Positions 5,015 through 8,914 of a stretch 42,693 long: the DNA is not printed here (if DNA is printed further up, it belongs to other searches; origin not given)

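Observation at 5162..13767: Orphan secretin module co-oriented with a 1655-aa membrane-anchored coiled-coil/TPR giant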

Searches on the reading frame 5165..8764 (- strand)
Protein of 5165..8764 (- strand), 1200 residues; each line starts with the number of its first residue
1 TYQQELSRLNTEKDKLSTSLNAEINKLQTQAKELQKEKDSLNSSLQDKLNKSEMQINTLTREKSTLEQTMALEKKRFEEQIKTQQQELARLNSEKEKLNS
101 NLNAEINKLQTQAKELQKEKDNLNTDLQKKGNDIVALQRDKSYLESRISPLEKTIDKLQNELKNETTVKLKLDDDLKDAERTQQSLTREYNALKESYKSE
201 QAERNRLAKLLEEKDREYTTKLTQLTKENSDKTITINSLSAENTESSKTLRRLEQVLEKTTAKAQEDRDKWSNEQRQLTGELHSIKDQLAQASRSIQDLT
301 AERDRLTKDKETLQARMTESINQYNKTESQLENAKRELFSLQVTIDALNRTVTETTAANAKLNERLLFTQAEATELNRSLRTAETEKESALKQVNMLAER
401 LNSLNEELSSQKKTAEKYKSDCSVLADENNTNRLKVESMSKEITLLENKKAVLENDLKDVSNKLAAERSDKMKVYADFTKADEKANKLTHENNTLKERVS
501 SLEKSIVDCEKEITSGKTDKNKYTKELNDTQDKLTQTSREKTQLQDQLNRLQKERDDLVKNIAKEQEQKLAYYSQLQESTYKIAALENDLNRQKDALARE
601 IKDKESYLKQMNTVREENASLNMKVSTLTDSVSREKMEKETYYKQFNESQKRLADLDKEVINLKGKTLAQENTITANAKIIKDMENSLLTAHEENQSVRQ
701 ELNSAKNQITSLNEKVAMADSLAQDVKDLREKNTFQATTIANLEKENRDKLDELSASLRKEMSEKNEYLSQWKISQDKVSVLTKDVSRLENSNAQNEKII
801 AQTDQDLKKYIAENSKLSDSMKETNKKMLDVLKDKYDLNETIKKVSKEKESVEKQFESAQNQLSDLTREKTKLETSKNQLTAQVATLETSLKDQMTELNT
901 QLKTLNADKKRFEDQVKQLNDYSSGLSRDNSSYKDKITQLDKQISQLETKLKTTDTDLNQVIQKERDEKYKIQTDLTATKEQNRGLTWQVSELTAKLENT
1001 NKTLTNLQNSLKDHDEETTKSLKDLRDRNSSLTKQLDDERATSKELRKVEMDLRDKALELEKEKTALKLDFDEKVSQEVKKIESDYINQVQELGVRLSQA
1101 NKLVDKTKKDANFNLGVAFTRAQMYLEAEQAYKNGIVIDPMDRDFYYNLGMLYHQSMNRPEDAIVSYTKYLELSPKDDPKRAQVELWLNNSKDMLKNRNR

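Call 75: predict_structure(protein=window:5165-8764:-)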
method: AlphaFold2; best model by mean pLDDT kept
length: 1200 residues; sequences in the alignment: 1
mean_pLDDT: 51.5   pTM: 0.25
mean pLDDT of the five models: 51.5, 51.2, 49.9, 47.2, 45.2
residues with pLDDT >= 90: 0; 70-90: 108; 50-70: 514; < 50: 578
segments of 3 or more residues with pLDDT < 50: 134-139, 141-145, 147-152, 158-187, 192-194, 200-203, 226-256, 258-263, 340-375, 378-391, 406-439, 613-642, 660-681, 685-724, 733-740, 763-800, 804-806, 829-863, 918-935, 937-939, 946-949, 951-960, 967-994, 1005-1007, 1016-1018, 1027-1050, 1063-1065, 1102-1104, 1106-1125, 1127-1132, 1134-1167, 1191-1200
pLDDT, mean of each block of 10 residues (from residue 1): 64 73 67 65 66 56 56 62 64 72 72 64 66 49 45 48 31 39 47 51 51 58 48 28 32 47 53 60 60 57 63 61 54 50 42 38 40 44 46 53 48 38 32 42 59 68 60 62 71 76 74 65 77 77 74 70 59 54 60 65 62 42 35 39 52 53 39 38 47 40 41 39 46 46 57 56 41 31 34 37 52 56 52 41 41 44 49 54 60 66 64 56 34 43 50 45 46 32 35 45 49 49 48 37 40 51 53 55 60 53 47 44 47 44 44 42 48 53 56 38
secondary structure, 60 per line:
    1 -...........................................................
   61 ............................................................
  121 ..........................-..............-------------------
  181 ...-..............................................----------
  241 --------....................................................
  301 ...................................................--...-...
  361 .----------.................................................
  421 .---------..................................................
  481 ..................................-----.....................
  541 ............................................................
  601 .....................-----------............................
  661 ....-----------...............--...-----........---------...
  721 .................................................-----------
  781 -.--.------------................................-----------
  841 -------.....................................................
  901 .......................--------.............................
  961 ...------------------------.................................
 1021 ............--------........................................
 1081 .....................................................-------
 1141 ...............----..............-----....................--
elements in order (helices of 4 or more, strands of 3 or more residues): H2-146 H148-161 H185-230 H249-351 H358-361 H372-421 H431-514 H520-621 H633-664 H676-690 H701-708 H718-769 H798-829 H848-923 H932-963 H988-1032 H1041-1133 H1141-1155 H1160-1173 H1179-1198
